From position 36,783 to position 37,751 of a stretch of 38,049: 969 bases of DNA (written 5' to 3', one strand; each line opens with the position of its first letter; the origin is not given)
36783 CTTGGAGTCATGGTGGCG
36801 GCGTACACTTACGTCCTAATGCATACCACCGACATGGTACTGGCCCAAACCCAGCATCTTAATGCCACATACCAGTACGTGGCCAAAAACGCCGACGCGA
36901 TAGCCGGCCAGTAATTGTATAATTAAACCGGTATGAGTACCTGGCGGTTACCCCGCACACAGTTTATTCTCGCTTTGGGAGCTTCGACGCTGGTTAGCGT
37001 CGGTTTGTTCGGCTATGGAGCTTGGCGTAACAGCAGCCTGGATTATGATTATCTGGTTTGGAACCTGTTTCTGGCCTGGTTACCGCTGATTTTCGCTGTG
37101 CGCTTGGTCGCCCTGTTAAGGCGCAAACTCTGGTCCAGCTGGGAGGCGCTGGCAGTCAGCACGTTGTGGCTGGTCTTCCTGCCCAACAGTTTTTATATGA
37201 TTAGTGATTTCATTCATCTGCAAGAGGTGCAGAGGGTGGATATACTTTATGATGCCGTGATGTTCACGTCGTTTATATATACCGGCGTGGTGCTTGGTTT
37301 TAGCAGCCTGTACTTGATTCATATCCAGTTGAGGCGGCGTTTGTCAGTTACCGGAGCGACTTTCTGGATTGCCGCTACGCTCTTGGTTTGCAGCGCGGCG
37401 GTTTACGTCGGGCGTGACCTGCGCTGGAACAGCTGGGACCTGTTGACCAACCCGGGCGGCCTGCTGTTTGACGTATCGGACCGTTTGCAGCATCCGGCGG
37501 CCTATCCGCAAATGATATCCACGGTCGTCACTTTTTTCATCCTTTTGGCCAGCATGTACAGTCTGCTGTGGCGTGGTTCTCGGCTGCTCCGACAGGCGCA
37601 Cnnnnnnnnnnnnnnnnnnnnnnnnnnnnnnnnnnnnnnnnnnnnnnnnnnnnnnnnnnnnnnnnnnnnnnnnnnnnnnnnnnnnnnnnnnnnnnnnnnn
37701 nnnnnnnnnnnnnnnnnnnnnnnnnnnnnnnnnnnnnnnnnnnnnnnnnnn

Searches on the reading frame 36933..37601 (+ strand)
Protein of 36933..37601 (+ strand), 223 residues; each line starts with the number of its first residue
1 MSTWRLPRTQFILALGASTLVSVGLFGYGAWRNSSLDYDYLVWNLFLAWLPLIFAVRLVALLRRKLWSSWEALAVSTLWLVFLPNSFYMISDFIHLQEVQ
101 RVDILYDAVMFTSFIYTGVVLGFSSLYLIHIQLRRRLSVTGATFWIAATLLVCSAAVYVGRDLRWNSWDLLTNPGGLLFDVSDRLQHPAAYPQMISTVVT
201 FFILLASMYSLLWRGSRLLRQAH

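Call 11: find_encoding_contigs(protein=window:36933-37601:+, flank=10000, max_places=10)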
Protein window:36933-37601:+ (223 aa): 3 contigs read that carry it; 2 places shown.
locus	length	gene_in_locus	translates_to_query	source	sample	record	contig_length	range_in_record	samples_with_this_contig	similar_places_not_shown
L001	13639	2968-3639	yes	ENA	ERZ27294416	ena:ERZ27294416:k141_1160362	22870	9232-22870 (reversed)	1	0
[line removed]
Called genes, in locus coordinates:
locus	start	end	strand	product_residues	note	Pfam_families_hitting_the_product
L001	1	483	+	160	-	?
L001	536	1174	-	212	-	-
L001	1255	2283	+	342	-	PF01380:SIS (weak), PF10432:bact-PGI_C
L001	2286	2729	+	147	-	PF01050:MannoseP_isomer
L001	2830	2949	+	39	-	-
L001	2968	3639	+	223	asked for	PF07099:DUF1361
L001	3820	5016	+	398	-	PF00206:Lyase_1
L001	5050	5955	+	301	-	PF02729:OTCace_N, PF00185:OTCace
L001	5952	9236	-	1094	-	PF25596:CPSase_L_D1, PF02786:CPSase_L_D2, PF02787:CPSase_L_D3, PF25596:CPSase_L_D1, PF02222:ATP-grasp, PF02786:CPSase_L_D2, PF13535:ATP-grasp_4 (weak), PF02142:MGS, +4 more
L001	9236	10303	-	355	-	PF00988:CPSase_sm_chain, PF00117:GATase, PF07722:Peptidase_C26 (faint)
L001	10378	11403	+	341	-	PF01118:Semialdhyde_dh, PF22698:Semialdhyde_dhC_1, PF02774:Semialdhyde_dhC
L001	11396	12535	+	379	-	PF01960:ArgJ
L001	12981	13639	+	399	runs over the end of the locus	PF00202:Aminotran_3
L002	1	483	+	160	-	?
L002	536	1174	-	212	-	-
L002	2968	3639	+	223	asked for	PF07099:DUF1361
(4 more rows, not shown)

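Call 13: find_homologous_proteins(query=L001:3820-5013:+, max_evalue=1e-20)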
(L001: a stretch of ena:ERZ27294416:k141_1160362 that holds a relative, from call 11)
Query L001:3820-5013:+ (398 aa): 7936 proteins with E <= 1e-20 among 8000 candidates; the best 120 are listed.
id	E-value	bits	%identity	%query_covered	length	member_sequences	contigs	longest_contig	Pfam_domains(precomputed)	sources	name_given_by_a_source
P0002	9.8e-233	790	90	100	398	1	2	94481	PF00206.26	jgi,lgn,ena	-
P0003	1.7e-225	766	86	100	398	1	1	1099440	PF00206.26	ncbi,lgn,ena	-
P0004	3.3e-223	758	86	100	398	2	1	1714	PF00206.26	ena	-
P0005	1.6e-219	746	83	100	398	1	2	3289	PF00206.26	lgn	-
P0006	8.3e-214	728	83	100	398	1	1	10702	PF00206.26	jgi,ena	-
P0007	2.0e-213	726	82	100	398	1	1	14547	PF00206.26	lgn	-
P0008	6.7e-197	672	79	99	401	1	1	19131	PF00206.26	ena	-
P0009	6.5e-195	665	76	100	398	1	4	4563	PF00206.26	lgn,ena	-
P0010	2.8e-194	663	75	99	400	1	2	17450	PF00206.26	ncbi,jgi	-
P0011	4.6e-193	659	74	100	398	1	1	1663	PF00206.26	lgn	-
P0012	5.4e-193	659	75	99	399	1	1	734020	PF00206.26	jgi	jgi:argininosuccinate lyase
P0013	1.9e-192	657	74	100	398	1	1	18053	PF00206.26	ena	-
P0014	1.1e-191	655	75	100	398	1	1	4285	PF00206.26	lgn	-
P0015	1.8e-190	651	75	100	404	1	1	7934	PF00206.26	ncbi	-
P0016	2.6e-190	650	73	100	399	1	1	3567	PF00206.26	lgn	-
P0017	6.9e-190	649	75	100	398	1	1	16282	PF00206.26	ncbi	-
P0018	8.1e-189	645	73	100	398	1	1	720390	PF00206.26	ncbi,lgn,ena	-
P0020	1.3e-174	599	69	98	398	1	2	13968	PF00206.26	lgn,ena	-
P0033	3.3e-168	578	68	99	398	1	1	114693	PF00206.26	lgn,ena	-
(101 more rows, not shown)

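Call 16: find_related_loci(query=A1, collection=genome_contigs, flank=3000)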
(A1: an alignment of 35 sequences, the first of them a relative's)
Query A1 (398 aa) in genome_contigs; peptide patterns used: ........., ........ (x = any residue, [..] = any of these).
600 stretches matched a pattern (row limit reached: there are more); 596 encode a relative of the query (tblastn E <= 1e-3); the best 80 are kept; 80 distinct loci.
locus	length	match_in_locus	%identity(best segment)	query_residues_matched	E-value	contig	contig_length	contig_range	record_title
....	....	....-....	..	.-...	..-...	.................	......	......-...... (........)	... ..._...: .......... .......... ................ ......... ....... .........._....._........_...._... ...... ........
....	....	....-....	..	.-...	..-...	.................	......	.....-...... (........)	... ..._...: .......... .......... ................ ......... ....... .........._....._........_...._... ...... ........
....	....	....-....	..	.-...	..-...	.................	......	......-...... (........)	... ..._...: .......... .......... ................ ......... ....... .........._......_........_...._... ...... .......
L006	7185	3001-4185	52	3-396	8e-140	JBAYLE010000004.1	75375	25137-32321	MAG: Parcubacteria group bacterium isolate SO_2016_GW1_96 scaffold00762_OW334_2016, whole genome shotgun sequence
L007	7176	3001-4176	52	2-394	4e-136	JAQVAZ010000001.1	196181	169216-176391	MAG: Candidatus Gracilibacteria bacterium isolate STD2_53 NODE_125_length_196181_cov_4.779056_Sandtown_D2, whole genome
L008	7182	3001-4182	44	1-396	3e-115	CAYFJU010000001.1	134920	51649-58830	MAG TPA_asm: uncultured bacterium isolate ERP019367_co1_122 genome assembly, contig: NODE_169_length_134920_cov_13.84395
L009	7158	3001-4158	45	3-390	1e-114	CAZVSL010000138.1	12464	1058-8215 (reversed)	MAG TPA_asm: uncultured Calditrichaceae bacterium isolate SRP141376_co1_187 genome assembly, contig: NODE_9654_length_12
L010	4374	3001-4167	44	3-394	5e-111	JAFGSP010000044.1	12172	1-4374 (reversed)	MAG: Candidatus Woesearchaeota archaeon isolate Zod_Metabat.908 k87_3265314, whole genome shotgun sequence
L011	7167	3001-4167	43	1-390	1e-109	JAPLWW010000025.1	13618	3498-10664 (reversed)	MAG: Candidatus Micrarchaeota archaeon isolate LacPavin_0920_SED3_MAG_46_9 LacPavin_0920_SED3_scaffold_249046, whole gen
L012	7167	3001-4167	43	1-390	7e-110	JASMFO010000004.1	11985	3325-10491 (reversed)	MAG: Candidatus Woesearchaeota archaeon isolate ETNP7_MAG_25 c_000000049859, whole genome shotgun sequence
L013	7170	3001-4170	47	3-393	2e-108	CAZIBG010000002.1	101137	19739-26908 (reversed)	MAG TPA_asm: uncultured Candidatus Saccharibacteria bacterium isolate SRP286056_co2_68 genome assembly, contig: NODE_197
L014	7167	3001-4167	40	3-393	8e-108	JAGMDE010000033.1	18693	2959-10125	MAG: Thermoplasmatales archaeon isolate RS_17_39 ZL495.bin.39.fa_33, whole genome shotgun sequence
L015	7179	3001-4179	42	3-398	6e-106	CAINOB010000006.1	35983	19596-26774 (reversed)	MAG: uncultured Bacteroidetes bacterium isolate AM-2014_bin-1198 genome assembly, contig: bin-1198:006/130, whole genome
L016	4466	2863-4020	42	3-390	1e-105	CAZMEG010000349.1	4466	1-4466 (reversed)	MAG TPA_asm: uncultured Cytophagia bacterium isolate SRP162660_co1_270 genome assembly, contig: NODE_27427_length_4466_c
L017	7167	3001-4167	42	3-390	5e-104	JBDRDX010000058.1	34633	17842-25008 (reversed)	MAG: Patescibacteria group bacterium isolate MEGAHIT-group-1.284 k141_5865223, whole genome shotgun sequence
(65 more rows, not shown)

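Call 17: find_encoding_contigs(protein=P0002, flank=3000, max_places=3)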
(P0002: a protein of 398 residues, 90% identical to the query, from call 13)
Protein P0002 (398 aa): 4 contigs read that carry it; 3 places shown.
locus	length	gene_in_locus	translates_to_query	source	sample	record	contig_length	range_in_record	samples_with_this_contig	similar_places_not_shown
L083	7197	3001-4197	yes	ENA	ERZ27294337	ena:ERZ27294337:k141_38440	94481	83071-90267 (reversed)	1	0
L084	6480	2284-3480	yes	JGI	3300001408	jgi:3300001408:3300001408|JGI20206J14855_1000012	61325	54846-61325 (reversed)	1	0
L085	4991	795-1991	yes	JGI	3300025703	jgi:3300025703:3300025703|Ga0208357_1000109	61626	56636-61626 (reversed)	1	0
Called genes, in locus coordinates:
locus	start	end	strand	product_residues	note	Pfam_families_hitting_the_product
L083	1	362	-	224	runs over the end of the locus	-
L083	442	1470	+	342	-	PF01380:SIS (weak), PF10432:bact-PGI_C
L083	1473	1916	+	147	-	PF01050:MannoseP_isomer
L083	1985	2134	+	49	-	-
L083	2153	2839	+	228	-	PF07099:DUF1361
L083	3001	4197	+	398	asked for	PF00206:Lyase_1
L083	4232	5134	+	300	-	PF02729:OTCace_N, PF00185:OTCace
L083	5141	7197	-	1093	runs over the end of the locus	PF25596:CPSase_L_D1, PF02786:CPSase_L_D2, PF02787:CPSase_L_D3, PF25596:CPSase_L_D1, PF02222:ATP-grasp (weak), PF02786:CPSase_L_D2, PF13535:ATP-grasp_4 (weak), PF02142:MGS, +4 more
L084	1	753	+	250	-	?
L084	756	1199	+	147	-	PF01050:MannoseP_isomer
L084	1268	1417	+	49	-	-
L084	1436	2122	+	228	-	PF07099:DUF1361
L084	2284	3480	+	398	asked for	PF00206:Lyase_1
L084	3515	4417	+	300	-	PF02729:OTCace_N, PF00185:OTCace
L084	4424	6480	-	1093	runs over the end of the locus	PF25596:CPSase_L_D1, PF02786:CPSase_L_D2, PF02787:CPSase_L_D3, PF25596:CPSase_L_D1, PF02222:ATP-grasp (weak), PF02786:CPSase_L_D2, PF13535:ATP-grasp_4 (weak), PF02142:MGS, +4 more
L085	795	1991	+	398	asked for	PF00206:Lyase_1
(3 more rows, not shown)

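Call 18: find_encoding_contigs(protein=P0003, flank=3000, max_places=3)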
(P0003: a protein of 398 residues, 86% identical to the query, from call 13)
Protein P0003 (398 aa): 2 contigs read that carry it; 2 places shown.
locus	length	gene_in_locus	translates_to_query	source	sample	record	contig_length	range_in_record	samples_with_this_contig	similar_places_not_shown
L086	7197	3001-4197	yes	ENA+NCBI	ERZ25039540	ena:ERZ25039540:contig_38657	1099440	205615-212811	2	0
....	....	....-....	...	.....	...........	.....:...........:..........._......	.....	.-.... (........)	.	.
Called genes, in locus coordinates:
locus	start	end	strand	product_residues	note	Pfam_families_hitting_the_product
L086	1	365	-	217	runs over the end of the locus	-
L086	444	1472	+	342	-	PF01380:SIS (weak), PF10432:bact-PGI_C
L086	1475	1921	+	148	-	PF01050:MannoseP_isomer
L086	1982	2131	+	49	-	-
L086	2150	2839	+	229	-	PF07099:DUF1361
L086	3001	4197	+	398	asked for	PF00206:Lyase_1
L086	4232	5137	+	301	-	PF02729:OTCace_N, PF00185:OTCace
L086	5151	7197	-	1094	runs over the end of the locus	PF25596:CPSase_L_D1, PF02786:CPSase_L_D2, PF02787:CPSase_L_D3, PF25596:CPSase_L_D1, PF02222:ATP-grasp (weak), PF02786:CPSase_L_D2, PF15632:ATPgrasp_Ter (weak), PF02142:MGS, +4 more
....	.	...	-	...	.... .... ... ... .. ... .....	-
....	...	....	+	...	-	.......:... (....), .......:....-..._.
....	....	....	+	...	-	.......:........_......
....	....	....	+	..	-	-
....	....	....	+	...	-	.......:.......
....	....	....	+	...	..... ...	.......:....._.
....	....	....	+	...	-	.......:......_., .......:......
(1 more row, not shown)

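Call 19: find_encoding_contigs(protein=P0007, flank=3000, max_places=3)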
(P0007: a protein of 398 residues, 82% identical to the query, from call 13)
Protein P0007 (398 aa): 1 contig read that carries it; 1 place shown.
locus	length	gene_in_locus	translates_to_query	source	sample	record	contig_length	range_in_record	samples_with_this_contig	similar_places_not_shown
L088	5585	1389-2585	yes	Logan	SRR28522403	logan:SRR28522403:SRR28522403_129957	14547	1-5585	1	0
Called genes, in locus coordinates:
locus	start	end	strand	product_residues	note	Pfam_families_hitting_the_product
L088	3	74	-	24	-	?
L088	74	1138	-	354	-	PF00988:CPSase_sm_chain, PF00117:GATase, PF07722:Peptidase_C26 (weak)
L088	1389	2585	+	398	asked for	PF00206:Lyase_1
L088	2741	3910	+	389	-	PF01960:ArgJ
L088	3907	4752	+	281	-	PF00696:AA_kinase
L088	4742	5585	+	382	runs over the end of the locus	PF00202:Aminotran_3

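Call 27: find_encoding_contigs(protein=P0008, flank=3000, max_places=2)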
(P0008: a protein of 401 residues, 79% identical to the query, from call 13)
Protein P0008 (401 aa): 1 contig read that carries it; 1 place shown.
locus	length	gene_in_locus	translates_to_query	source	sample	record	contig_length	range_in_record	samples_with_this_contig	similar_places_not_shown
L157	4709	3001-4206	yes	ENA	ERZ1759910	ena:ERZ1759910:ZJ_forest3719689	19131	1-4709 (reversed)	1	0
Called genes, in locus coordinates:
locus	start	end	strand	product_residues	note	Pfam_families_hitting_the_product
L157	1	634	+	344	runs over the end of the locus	PF01380:SIS (faint), PF10432:bact-PGI_C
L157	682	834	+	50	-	-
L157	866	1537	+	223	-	PF07099:DUF1361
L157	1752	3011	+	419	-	PF00764:Arginosuc_synth, PF20979:Arginosuc_syn_C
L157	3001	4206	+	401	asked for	PF00206:Lyase_1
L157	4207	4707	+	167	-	?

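Call 28: find_encoding_contigs(protein=P0012, flank=3000, max_places=2)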
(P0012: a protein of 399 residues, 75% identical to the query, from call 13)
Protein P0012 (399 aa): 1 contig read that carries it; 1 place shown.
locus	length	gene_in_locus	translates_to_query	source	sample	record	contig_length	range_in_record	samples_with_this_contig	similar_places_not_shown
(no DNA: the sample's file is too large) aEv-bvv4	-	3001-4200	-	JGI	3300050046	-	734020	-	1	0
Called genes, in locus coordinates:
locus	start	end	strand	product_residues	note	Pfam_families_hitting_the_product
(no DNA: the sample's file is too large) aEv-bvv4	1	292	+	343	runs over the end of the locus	PF01380:SIS (faint), PF10432:bact-PGI_C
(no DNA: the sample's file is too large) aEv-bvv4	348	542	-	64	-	-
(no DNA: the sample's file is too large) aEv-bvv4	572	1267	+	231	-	PF07099:DUF1361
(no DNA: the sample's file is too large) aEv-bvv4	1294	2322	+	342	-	PF00696:AA_kinase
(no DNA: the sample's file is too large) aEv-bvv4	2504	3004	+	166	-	PF00583:Acetyltransf_1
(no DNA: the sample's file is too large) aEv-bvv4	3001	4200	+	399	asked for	PF00206:Lyase_1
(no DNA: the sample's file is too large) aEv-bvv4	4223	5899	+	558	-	PF03485:Arg_tRNA_synt_N, PF00750:tRNA-synt_1d, PF05746:DALR_1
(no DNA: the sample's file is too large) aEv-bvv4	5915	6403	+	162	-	PF01741:MscL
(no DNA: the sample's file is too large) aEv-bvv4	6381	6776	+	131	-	PF01641:SelR, PF03226:Yippee-Mis18 (faint)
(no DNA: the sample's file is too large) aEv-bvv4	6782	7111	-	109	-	PF01638:HxlR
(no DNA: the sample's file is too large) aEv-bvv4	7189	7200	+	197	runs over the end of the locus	PF02525:Flavodoxin_2, PF03358:FMN_red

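Call 29: find_encoding_contigs(protein=P0018, flank=3000, max_places=2)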
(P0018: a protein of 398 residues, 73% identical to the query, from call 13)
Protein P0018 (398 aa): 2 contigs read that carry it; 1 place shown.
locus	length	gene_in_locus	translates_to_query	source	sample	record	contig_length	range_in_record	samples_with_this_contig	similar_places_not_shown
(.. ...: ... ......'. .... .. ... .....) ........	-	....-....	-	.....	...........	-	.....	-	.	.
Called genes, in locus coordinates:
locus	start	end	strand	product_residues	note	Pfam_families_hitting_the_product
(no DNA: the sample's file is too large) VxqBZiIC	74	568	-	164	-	-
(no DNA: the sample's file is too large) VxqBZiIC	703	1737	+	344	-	PF10432:bact-PGI_C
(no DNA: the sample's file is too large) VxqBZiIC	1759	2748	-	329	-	PF01979:Amidohydro_1, PF07969:Amidohydro_3 (weak)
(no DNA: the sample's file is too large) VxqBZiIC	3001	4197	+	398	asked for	PF00206:Lyase_1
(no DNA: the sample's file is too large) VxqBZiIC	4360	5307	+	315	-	PF00696:AA_kinase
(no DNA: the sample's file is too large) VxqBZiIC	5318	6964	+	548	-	PF03485:Arg_tRNA_synt_N, PF00750:tRNA-synt_1d, PF05746:DALR_1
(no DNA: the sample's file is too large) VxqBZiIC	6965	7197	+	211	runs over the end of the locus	PF00702:Hydrolase, PF12710:HAD (weak), PF13419:HAD_2, PF13242:Hydrolase_like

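Call 30: find_encoding_contigs(protein=P0020, flank=3000, max_places=2)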
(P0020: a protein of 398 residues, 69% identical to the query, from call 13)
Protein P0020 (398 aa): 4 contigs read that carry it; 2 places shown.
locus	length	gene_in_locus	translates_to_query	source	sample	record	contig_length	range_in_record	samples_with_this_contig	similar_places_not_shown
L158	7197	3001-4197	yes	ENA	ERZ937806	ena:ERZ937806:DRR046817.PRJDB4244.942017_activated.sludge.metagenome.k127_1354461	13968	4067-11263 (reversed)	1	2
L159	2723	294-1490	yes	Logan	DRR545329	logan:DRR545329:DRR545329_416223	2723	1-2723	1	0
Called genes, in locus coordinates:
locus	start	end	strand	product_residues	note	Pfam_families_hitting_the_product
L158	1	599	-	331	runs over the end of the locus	PF00892:EamA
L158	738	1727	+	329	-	PF02274:ADI, PF19420:DDAH_eukar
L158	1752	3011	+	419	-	PF00764:Arginosuc_synth, PF20979:Arginosuc_syn_C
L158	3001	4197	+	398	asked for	PF00206:Lyase_1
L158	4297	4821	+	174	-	PF13238:AAA_18 (faint)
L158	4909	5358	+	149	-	-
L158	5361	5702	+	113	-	PF03551:PadR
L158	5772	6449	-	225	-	-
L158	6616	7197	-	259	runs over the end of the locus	PF13814:Replic_Relax (weak)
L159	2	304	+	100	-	?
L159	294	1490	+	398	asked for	PF00206:Lyase_1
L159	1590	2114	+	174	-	PF13238:AAA_18 (faint)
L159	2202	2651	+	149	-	-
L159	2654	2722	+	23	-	?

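Call 32: find_encoding_contigs(protein=P0013, flank=3500, max_places=2)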
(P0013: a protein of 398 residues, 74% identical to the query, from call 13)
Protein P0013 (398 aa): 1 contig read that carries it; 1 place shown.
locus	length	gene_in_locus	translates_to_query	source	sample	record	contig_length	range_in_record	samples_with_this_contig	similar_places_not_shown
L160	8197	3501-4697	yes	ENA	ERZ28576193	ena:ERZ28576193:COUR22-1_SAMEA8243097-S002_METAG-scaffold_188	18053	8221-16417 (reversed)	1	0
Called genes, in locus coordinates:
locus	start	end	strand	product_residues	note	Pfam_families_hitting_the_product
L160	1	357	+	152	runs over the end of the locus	-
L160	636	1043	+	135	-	-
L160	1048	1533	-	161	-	-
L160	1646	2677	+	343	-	PF10432:bact-PGI_C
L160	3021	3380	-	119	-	-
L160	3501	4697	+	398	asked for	PF00206:Lyase_1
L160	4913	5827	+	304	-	PF02729:OTCace_N, PF00185:OTCace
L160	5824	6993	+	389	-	PF01960:ArgJ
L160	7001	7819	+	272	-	PF00696:AA_kinase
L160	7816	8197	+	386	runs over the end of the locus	PF00202:Aminotran_3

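Call 33: find_encoding_contigs(protein=P0017, flank=3500, max_places=2)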
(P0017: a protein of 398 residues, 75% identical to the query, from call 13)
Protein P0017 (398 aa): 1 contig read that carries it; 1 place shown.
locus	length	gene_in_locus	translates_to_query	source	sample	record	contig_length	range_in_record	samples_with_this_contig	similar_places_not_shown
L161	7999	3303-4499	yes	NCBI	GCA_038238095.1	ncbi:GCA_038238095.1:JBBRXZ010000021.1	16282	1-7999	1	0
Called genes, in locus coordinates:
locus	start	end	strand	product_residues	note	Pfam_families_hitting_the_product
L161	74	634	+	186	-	PF00149:Metallophos (weak)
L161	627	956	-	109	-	-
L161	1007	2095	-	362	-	PF01972:SDH_protease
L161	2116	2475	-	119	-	-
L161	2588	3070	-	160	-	-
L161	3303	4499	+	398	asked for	PF00206:Lyase_1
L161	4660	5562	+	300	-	PF02729:OTCace_N, PF00185:OTCace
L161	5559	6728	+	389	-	PF01960:ArgJ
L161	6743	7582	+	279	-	PF00696:AA_kinase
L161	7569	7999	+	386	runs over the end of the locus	PF00202:Aminotran_3, PF00266:Aminotran_5 (faint)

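Call 34: find_encoding_contigs(protein=P0033, flank=3500, max_places=2)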
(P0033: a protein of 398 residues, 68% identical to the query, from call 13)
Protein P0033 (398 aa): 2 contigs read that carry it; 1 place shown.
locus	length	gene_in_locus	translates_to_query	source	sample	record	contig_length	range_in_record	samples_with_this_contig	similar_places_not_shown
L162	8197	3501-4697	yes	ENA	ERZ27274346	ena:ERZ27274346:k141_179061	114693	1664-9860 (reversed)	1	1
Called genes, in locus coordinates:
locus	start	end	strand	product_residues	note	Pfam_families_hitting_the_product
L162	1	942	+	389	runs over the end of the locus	PF00202:Aminotran_3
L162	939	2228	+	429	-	PF00696:AA_kinase, PF04768:NAT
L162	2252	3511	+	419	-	PF00764:Arginosuc_synth, PF20979:Arginosuc_syn_C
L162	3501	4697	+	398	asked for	PF00206:Lyase_1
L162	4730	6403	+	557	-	PF03485:Arg_tRNA_synt_N, PF00750:tRNA-synt_1d, PF05746:DALR_1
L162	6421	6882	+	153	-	PF01741:MscL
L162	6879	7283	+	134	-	PF01641:SelR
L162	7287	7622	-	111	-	PF01638:HxlR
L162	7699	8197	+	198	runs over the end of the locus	PF02525:Flavodoxin_2, PF03358:FMN_red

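Call 68: search_protein_families(library=pfam, proteins=[window:36933-37601:+], max_evalue=0.00001)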
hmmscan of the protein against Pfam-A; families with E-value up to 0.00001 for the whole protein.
window:36933-37601:+ (223 aa): 1 family
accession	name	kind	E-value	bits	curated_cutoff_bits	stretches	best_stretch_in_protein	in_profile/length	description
PF07099.16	DUF1361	-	4.1e-36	124.8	25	1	43-205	1-166/169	Protein of unknown function (DUF1361)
